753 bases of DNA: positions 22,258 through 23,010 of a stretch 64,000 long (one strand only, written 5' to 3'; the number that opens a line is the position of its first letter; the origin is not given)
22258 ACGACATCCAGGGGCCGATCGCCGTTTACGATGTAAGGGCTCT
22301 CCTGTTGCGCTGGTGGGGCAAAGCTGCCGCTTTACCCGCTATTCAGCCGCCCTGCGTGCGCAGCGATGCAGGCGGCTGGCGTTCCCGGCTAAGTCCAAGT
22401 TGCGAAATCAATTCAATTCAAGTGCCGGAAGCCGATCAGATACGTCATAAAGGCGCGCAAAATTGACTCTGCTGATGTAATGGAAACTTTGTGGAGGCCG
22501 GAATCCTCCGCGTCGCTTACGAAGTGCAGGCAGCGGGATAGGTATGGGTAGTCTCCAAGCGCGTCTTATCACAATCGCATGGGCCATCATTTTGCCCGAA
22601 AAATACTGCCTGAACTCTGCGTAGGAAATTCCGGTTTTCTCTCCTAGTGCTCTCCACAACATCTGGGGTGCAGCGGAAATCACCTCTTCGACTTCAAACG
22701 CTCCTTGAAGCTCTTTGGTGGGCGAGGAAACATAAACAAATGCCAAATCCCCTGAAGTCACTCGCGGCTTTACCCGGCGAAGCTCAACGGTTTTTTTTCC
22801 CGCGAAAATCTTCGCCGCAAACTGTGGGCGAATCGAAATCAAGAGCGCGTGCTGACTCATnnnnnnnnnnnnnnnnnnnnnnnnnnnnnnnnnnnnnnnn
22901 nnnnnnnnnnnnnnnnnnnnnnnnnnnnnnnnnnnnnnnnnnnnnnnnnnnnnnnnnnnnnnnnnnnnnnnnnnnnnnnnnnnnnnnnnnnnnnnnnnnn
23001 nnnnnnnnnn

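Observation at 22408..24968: GNAT-PIN-GNAT-like-ASCH fusion coupled to a stand-alone ASCH protein: candidate RNA-acetylation-linked toxin/immunity module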

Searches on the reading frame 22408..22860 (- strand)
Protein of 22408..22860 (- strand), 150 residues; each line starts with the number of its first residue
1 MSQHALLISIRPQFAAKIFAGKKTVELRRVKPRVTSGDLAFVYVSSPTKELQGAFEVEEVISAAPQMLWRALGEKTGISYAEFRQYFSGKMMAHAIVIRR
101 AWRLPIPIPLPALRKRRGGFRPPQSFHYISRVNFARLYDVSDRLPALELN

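Call 3: search_protein_families(library=pfam, proteins=[window:22408-22860:-], max_evalue=1)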
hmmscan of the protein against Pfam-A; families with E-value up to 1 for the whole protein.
window:22408-22860:- (150 aa): 2 families
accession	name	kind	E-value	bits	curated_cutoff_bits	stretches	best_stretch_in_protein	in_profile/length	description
PF04266.20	ASCH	-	5.5e-06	27.5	21.2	1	9-85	2-78/103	ASCH domain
PF12961.13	DUF3850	-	0.017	15.7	22.9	1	10-51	6-48/77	Domain of unknown function (DUF3850)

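Call 5: search_protein_families(library=padloc, proteins=[window:22408-22860:-], max_evalue=1)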
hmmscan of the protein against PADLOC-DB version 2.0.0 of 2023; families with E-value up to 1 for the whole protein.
window:22408-22860:- (150 aa): 4 families
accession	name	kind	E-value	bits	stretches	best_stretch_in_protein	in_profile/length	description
PDLC04425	PDC-M11B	-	9.5e-31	105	1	6-131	3-124/132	-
PDLC04424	PDC-M11B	-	3.2e-29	99.7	1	3-133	7-133/142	-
PDLC04423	PDC-M11B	-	1.5e-15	55.5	1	8-130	1-119/164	-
PDLC04417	PDC-M11A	-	0.0035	14.4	1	33-114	383-465/501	-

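Call 6: search_protein_families(library=ncbifam, proteins=[window:22408-22860:-], max_evalue=1)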
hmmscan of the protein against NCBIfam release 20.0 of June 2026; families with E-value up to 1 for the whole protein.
window:22408-22860:- (150 aa): 2 families
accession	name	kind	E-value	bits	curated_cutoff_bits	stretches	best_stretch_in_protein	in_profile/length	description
NF008917.0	PRK12279.1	equivalog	7.5e-11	41.8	526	1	5-118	190-303/311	50S ribosomal protein L22/unknown domain fusion protein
NF011868.0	PRK15340.1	equivalog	0.035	13.8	259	1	69-104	128-163/216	AraC family transcriptional regulator InvF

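Call 8: search_solved_structures(query=window:22408-22860:-, max_evalue=10)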
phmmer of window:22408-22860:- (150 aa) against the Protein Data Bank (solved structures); distinct sequences matched with E-value up to 10: 6.
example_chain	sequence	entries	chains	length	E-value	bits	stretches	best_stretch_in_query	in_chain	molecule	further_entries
5gus_A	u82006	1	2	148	2.2e-17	66.7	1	6-140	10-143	Helix-turn-helix domain-containing protein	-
5guq_A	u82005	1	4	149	2.3e-17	66.6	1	6-140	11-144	Helix-turn-helix domain-containing protein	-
5y6c_A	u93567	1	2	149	6.1e-17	65.3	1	6-140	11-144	Helix-turn-helix domain-containing protein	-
5y6b_A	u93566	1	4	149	8.4e-17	64.8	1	6-140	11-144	Helix-turn-helix domain-containing protein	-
9c2h_B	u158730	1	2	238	0.98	12.7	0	70-91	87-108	Antibody Fab NP3-B4 Heavy Chain (variable region)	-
1nep_A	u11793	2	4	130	1.1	12.6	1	65-132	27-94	Epididymal secretory protein E1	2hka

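Call 19: find_homologous_proteins(query=window:22408-22860:-)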
Query window:22408-22860:- (150 aa): 194 proteins with E <= 0.001 among 225 candidates; the best 120 are listed.
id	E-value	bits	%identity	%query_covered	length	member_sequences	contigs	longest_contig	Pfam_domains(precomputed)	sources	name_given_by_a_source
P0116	1.0e-92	326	100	100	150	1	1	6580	PF04266.21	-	-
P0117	3.4e-73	262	78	100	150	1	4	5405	-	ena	-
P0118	9.5e-67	241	74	100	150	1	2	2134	-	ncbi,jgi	jgi:predicted transcriptional regulator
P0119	4.4e-64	233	72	100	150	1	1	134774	-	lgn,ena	-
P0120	1.1e-63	231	74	95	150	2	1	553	-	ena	-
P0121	3.6e-61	223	68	100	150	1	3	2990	-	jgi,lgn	jgi:predicted transcriptional regulator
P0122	9.0e-58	212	72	89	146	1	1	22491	-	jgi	jgi:predicted transcriptional regulator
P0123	3.5e-56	207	69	89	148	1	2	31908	-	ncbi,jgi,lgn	jgi:predicted transcriptional regulator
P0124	6.9e-55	203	71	87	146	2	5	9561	-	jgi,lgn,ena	jgi:predicted transcriptional regulator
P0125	1.7e-54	202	68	87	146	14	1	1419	-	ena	-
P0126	3.0e-54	201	69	91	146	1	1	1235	-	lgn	-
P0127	1.2e-53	199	67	90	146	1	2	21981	-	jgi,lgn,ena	jgi:predicted transcriptional regulator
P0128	1.2e-53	199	68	87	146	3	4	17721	-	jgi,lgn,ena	jgi:predicted transcriptional regulator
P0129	1.4e-53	199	67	87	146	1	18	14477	-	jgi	jgi:predicted transcriptional regulator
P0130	9.8e-53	196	68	87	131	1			-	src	-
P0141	9.7e-52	193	68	87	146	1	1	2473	PF04266.21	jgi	jgi:predicted transcriptional regulator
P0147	3.0e-50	188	63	89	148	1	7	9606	PF04266.21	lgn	-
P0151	2.1e-49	185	62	87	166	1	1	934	PF04266.21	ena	-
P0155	2.1e-48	182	62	92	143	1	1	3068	PF04266.21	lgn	-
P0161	3.0e-46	175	62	86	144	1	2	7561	PF04266.21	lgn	-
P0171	2.7e-44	169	62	91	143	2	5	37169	PF04266.21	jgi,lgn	-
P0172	3.1e-44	168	60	87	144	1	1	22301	PF04266.21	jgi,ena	-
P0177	4.3e-43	165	56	88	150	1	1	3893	PF04266.21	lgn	-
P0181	1.5e-42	163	54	86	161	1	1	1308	PF04266.21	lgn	-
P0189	1.2e-40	157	55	91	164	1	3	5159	PF04266.21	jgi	jgi:predicted transcriptional regulator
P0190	1.2e-40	157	53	91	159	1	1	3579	PF01878.25,PF04266.21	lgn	-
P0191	1.3e-40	157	54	85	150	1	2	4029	PF04266.21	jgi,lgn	-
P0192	1.6e-40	156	59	85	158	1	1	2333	PF04266.21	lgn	-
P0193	2.0e-40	156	55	91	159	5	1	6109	PF04266.21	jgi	-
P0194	2.5e-40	156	54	85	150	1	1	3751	PF04266.21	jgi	jgi:predicted transcriptional regulator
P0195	4.2e-40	155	59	84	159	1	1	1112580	PF04266.21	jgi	jgi:predicted transcriptional regulator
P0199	6.1e-40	155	55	91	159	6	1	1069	PF04266.21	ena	-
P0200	7.0e-40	154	55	91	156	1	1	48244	PF04266.21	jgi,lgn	jgi:predicted transcriptional regulator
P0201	7.7e-40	154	55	91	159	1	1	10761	PF04266.21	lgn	-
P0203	2.0e-39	153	54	91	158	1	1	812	PF04266.21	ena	-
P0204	2.5e-39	153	54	91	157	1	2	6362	PF04266.21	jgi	jgi:predicted transcriptional regulator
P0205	2.6e-39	152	53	91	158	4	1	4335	PF04266.21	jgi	jgi:predicted transcriptional regulator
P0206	3.4e-39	152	56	89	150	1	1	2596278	PF04266.21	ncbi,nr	ncbi:MAG: ASCH domain-containing protein [Planctomycetota bacterium]|nr:ASCH domain-containing prote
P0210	6.2e-39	151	55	85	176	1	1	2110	PF04266.21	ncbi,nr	ncbi:MAG TPA: ASCH domain-containing protein, partial [Candidatus Baltobacteraceae bacterium]|nr:ASC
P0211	8.1e-39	151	58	84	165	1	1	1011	PF04266.21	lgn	-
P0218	4.2e-38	149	51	91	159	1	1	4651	PF04266.21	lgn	-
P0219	4.7e-38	148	56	85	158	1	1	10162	PF04266.21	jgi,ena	-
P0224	5.9e-37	145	57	85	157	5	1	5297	PF04266.21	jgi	-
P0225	1.4e-36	144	54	85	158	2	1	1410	PF04266.21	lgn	-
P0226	2.0e-36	143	54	85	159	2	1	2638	PF04266.21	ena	-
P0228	8.0e-36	141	49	99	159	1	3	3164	PF04266.21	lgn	-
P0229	8.4e-36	141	56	85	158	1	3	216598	PF04266.21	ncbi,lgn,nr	ncbi:MAG TPA: ASCH domain-containing protein [Kiritimatiellia bacterium]|nr:ASCH domain-containing p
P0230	8.7e-36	141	55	85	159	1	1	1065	PF04266.21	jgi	jgi:predicted transcriptional regulator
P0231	8.7e-36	141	55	87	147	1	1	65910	PF04266.21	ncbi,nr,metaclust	ncbi:hypothetical protein SY88_10115 [Clostridiales bacterium PH28_bin88]|nr:hypothetical protein SY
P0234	3.0e-35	139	55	85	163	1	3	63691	PF04266.21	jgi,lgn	jgi:predicted transcriptional regulator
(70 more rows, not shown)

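Call 38: find_encoding_contigs(protein=P0116, flank=10000, max_places=3)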
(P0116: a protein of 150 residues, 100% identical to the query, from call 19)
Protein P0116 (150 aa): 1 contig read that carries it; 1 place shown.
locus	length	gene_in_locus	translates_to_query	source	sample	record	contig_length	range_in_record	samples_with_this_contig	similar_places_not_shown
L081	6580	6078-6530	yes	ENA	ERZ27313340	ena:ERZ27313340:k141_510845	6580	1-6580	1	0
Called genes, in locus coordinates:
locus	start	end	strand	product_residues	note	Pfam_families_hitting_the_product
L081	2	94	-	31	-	?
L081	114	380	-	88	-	-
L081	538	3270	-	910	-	PF00270:DEAD, PF00271:Helicase_C, PF04408:WHD_HA2 (faint), PF21010:HA2_C (weak), PF08482:HrpB_C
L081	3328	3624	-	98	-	PF03647:Tmemb_14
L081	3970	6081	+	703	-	PF13673:Acetyltransf_10 (faint), PF13470:PIN_3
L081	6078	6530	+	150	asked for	PF04266:ASCH (weak)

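Call 48: search_solved_structures(query=window:22408-22860:-, max_evalue=0.001, show_alignments=1)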
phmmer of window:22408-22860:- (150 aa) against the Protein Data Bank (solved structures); distinct sequences matched with E-value up to 0.001: 4.
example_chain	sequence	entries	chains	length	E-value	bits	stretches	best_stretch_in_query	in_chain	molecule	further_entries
5gus_A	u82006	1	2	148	2.2e-17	66.7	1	6-140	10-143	Helix-turn-helix domain-containing protein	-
5guq_A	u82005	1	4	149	2.3e-17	66.6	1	6-140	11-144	Helix-turn-helix domain-containing protein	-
5y6c_A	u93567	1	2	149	6.1e-17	65.3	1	6-140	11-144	Helix-turn-helix domain-containing protein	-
5y6b_A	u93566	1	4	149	8.4e-17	64.8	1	6-140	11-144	Helix-turn-helix domain-containing protein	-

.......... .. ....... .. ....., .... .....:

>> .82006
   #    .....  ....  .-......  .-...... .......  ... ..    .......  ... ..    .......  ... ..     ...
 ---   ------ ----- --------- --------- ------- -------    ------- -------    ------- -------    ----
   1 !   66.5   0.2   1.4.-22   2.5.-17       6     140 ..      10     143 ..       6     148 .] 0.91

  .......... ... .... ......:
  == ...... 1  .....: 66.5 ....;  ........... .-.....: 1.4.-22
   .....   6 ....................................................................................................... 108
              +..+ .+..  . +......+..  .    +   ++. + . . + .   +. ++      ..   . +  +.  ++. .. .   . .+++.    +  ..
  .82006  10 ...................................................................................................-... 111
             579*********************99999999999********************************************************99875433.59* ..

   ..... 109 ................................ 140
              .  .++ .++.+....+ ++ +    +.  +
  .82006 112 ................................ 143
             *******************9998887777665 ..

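Call 79: search_dna_similar(query=window:22408-22860:-, collection=plasmids, mode=protein, max_evalue=0.001, max_rows=25)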
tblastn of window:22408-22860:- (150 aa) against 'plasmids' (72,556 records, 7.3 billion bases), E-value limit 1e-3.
Records with a match: 44; places in all: 45; records where one place covers at least 80% of the query: 34.
Best place of each record, by identity: <60% 44.
By first word of the organism name: Rhizobium 4; Sinorhizobium 3; Methylobacterium 2; Paenibacillus 2; Mesorhizobium 2; Nostoc 1; Sphingobium 1; Microcystis 1; Calothrix 1; Paracoccus 1; and 26 more.
By predicted mobility (MOB-suite, as given by PLSDB): non-mobilizable 29; conjugative 11; mobilizable 4.
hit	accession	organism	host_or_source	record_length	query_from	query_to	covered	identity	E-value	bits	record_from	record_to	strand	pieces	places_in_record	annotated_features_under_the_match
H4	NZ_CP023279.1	Nostoc sp. CENA543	cell culture,Brazilian saline-alkaline ...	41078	1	150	100%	38.5%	2e-21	96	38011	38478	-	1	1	EVE domain-containing protein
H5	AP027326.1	Sphingobium sp. TomTYG46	-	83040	6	139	89%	40.4%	5e-14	75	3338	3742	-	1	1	hypothetical protein (x2)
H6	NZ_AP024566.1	Microcystis aeruginosa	-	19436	6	150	97%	34.7%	1e-16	82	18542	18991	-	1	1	ASCH domain-containing protein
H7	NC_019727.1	Calothrix sp. PCC 6303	-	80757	1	137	91%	36.4%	5e-16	81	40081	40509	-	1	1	hypothetical protein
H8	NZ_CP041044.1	Paracoccus sp. AK26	pure culture,Hexachlorocyclohexane ...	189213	2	131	87%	38.2%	4e-11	67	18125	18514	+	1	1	helix-turn-helix domain-containing protein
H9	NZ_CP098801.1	Rhizobium anhuiense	Trifolium dubium,Cell culture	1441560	3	131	86%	38.5%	7e-14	74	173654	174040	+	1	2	record has no annotation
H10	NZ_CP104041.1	Rhizobium sp. WSM4643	Pisum sativum,Cell culture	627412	2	128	85%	39.1%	1e-12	71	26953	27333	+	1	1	helix-turn-helix domain-containing protein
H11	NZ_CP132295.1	Natronococcus sp. AD-5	cell culture,sediment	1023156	1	130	87%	37.1%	7e-15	77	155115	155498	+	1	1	record has no annotation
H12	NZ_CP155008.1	Methylobacterium fujisawaense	concrete cylinder weathered outdoors on ...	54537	6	132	85%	37.8%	4e-14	75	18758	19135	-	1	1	helix-turn-helix domain-containing protein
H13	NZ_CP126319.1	Burkholderia anthina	Sorghum bicolor,Sandy loam,rhizosphere ...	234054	4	137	89%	35.8%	5e-7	55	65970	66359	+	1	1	hypothetical protein | N-acetyltransferase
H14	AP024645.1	Arthrobacter sp. StoSoilB3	-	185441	7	148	95%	33.1%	9e-12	69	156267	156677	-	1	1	hypothetical protein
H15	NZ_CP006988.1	Rhizobium etli bv. mimosae str. IE4771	Phaseolus vulgaris,whole organism,nodule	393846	2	131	87%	35.9%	1e-12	71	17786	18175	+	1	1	helix-turn-helix domain-containing protein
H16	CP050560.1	Sinorhizobium meliloti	Melilotus officinalis,cell culture,root ...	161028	2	131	87%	35.9%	3e-12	70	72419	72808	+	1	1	helix-turn-helix domain-containing protein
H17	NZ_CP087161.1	Pseudomonas sp. CIP-10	-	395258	6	136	87%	33.6%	2e-12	70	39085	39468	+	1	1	ASCH domain-containing protein | N-acetyltransferase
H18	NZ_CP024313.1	Rhizobium sp. NXC24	Phaseolus vulgaris,cell culture,plant ...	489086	6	130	83%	35.2%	5e-14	75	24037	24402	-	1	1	ASCH domain-containing protein | EVE domain-containing protein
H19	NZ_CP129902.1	Rhodococcus ruber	soil,bacterial genome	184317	6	131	84%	34.1%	5e-9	61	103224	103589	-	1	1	ASCH domain-containing protein | GNAT family N-acetyltransferase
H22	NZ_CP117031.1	Vibrio tubiashii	Babylonia areolata,bacterial pure ...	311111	6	131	84%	33.3%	3e-11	67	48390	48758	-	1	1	ASCH domain-containing protein | N-acetyltransferase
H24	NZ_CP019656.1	Paenibacillus larvae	honeybees,cell culture,foul brood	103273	6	130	83%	32.0%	7e-12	69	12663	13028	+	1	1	ASCH domain-containing protein | N-acetyltransferase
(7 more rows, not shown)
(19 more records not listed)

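Call 80: get_annotated_region(hit=H17, flank=6000)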
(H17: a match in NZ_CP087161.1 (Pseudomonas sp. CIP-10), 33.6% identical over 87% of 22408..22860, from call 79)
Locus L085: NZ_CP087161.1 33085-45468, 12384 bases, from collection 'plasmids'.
description: Pseudomonas sp. CIP-10 plasmid unnamed1, complete sequence
organism: Pseudomonas sp. CIP-10 (NCBI taxid 2892442)
taxonomy: Bacteria; Pseudomonadota; Gammaproteobacteria; Pseudomonadales; Pseudomonadaceae; Pseudomonas; Pseudomonas sp. CIP-10
host: -; source: -; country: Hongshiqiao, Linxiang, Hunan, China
typing (MOB-suite, as given by PLSDB): conjugative; relaxase MOBF; mating-pair formation MPF_F
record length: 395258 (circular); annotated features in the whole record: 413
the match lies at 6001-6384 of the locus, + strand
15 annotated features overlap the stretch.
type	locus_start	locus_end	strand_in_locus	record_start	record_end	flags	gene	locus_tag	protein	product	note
CDS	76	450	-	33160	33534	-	-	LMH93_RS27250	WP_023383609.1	hypothetical protein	-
CDS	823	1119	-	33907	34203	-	-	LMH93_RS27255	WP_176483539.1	hypothetical protein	-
CDS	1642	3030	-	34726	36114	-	-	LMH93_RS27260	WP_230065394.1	DEAD/DEAH box helicase family protein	-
CDS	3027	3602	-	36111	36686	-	-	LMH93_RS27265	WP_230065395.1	hypothetical protein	-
CDS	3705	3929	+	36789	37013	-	-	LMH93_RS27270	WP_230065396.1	helix-turn-helix transcriptional regulator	-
CDS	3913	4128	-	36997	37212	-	-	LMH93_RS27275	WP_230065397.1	hypothetical protein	-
CDS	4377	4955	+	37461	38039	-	-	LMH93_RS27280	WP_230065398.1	ATP-binding protein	-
CDS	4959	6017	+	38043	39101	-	-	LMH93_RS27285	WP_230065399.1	N-acetyltransferase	-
CDS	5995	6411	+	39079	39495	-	-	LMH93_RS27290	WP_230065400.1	ASCH domain-containing protein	-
CDS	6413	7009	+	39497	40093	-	-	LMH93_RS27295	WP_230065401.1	GNAT family N-acetyltransferase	-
CDS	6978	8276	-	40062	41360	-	-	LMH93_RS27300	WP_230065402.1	hypothetical protein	-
CDS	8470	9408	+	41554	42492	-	-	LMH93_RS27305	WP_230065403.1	helix-turn-helix domain-containing protein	GO:0006355 - regulation of DNA-templated transcription [Evidence IEA]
CDS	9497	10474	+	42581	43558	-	-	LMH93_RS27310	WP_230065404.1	zinc-binding alcohol dehydrogenase family protein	-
CDS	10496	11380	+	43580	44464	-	-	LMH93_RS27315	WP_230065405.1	arginase family protein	-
CDS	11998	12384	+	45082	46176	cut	-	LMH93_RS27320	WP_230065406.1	LLM class flavin-dependent oxidoreductase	-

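Call 84: search_protein_families(library=pfam, proteins=[L085:4377-4955:+, L085:4959-6017:+, L085:5995-6411:+, L085:6413-7009:+], max_evalue=0.01)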
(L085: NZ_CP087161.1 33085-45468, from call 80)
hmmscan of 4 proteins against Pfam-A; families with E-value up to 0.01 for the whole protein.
L085:4377-4955:+ (192 aa): 6 families
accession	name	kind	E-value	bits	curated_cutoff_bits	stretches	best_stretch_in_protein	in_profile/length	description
PF13207.12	AAA_17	-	3.8e-17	63.3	27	1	15-131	2-124/136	AAA domain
PF13238.12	AAA_18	-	2e-10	41.7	29.4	1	11-137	1-118/128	AAA domain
PF01712.25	dNK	-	0.0002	21.6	27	0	11-50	1-38/203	Deoxynucleoside kinase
PF13671.12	AAA_33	-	0.00031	21.5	27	1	10-85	1-76/143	AAA domain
PF02367.23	TsaE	-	0.0009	19.6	26.6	1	5-37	18-56/128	Threonylcarbamoyl adenosine biosynthesis protein TsaE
PF13189.12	Cytidylate_kin2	-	0.0019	18.8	28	1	12-74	3-62/176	Cytidylate kinase-like family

L085:4959-6017:+ (352 aa): 0 families

L085:5995-6411:+ (138 aa): 1 family
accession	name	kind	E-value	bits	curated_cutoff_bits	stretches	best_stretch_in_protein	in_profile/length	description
PF04266.20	ASCH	-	5.4e-06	27.5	21.2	1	5-94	1-98/103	ASCH domain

L085:6413-7009:+ (198 aa): 2 families
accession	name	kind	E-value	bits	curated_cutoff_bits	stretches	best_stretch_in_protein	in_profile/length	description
PF13673.13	Acetyltransf_10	-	2.4e-05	24.7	23.6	1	70-153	28-109/128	Acetyltransferase (GNAT) domain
PF13508.13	Acetyltransf_7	-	0.0011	19.7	27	1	86-152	16-83/84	Acetyltransferase (GNAT) domain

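Call 85: get_annotated_region(hit=H22, flank=4000)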
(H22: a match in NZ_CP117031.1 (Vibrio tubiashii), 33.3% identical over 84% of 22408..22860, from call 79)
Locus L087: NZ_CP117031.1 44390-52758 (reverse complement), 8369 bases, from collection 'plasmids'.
description: Vibrio tubiashii strain FP17 plasmid pFP31, complete sequence
organism: Vibrio tubiashii (NCBI taxid 29498)
taxonomy: Bacteria; Pseudomonadota; Gammaproteobacteria; Vibrionales; Vibrionaceae; Vibrio; Vibrio tubiashii
host: -; source: Babylonia areolata,bacterial pure culture; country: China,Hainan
typing (MOB-suite, as given by PLSDB): non-mobilizable; mating-pair formation MPF_F
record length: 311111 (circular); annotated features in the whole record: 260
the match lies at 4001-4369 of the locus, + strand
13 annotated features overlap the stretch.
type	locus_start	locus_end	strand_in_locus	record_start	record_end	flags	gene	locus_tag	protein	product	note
CDS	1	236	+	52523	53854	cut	-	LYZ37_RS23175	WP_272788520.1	hypothetical protein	-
CDS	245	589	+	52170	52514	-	-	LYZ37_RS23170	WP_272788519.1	hypothetical protein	-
CDS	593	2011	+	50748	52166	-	-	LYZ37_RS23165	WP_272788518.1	zonular occludens toxin domain-containing protein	-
CDS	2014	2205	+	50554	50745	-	-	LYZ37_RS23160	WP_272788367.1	hypothetical protein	-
CDS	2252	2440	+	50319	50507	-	-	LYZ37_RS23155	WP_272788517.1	hypothetical protein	-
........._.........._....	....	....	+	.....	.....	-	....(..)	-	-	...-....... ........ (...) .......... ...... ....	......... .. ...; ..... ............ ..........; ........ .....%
CDS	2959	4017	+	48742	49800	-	-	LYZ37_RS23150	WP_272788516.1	N-acetyltransferase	-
CDS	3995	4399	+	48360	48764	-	-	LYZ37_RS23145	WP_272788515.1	ASCH domain-containing protein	-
CDS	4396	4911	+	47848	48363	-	-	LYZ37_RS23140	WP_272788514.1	ATP-binding protein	-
CDS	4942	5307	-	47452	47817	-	-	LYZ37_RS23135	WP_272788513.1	regulator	-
CDS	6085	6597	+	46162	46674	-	-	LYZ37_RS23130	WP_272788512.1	hypothetical protein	-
CDS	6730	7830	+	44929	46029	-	-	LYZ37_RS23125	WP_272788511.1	tyrosine-type recombinase/integrase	GO:0015074 - DNA integration [Evidence IEA]; GO:0006310 - DNA recombination [Evidence IEA]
CDS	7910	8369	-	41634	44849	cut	-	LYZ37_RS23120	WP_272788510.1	S41 family peptidase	GO:0006508 - proteolysis [Evidence IEA]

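Call 86: get_annotated_region(hit=H24, flank=4000)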
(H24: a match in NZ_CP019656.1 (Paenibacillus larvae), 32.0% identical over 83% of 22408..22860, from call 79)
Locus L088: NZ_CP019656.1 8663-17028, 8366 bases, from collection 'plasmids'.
description: Paenibacillus larvae subsp. larvae strain Eric_III plasmid unnamed1, complete sequence
organism: Paenibacillus larvae (NCBI taxid 147375)
taxonomy: Bacteria; Bacillota; Bacilli; Bacillales; Paenibacillaceae; Paenibacillus; Paenibacillus larvae
host: -; source: honeybees,cell culture,foul brood; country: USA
typing (MOB-suite, as given by PLSDB): mobilizable; replicon rep_cluster_2241; relaxase MOBP
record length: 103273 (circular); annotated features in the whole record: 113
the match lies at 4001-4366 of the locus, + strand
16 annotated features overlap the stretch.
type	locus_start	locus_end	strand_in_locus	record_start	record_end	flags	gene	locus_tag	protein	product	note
CDS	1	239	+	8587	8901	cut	-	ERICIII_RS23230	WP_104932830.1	hypothetical protein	-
CDS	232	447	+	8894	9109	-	-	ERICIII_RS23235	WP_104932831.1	hypothetical protein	-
CDS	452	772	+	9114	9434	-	-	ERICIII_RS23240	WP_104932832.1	hypothetical protein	-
CDS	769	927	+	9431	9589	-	-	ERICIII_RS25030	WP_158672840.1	hypothetical protein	-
CDS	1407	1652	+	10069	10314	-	-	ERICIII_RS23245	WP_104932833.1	hypothetical protein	-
CDS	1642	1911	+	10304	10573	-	-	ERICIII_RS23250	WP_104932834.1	hypothetical protein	-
CDS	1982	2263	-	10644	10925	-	-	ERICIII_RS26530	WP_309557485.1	hypothetical protein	-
CDS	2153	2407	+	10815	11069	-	-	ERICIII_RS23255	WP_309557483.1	transposase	-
CDS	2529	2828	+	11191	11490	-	-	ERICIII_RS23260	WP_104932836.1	hypothetical protein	-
CDS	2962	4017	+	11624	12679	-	-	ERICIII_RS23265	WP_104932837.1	N-acetyltransferase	-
CDS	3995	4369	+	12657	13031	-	-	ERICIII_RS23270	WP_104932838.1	ASCH domain-containing protein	-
CDS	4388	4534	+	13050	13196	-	-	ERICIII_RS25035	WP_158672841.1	hypothetical protein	-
CDS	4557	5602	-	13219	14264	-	-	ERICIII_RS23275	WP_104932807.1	IS630 family transposase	-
CDS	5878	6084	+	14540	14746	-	-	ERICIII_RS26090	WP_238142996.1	hypothetical protein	-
CDS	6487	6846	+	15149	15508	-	-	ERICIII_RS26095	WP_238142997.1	hypothetical protein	-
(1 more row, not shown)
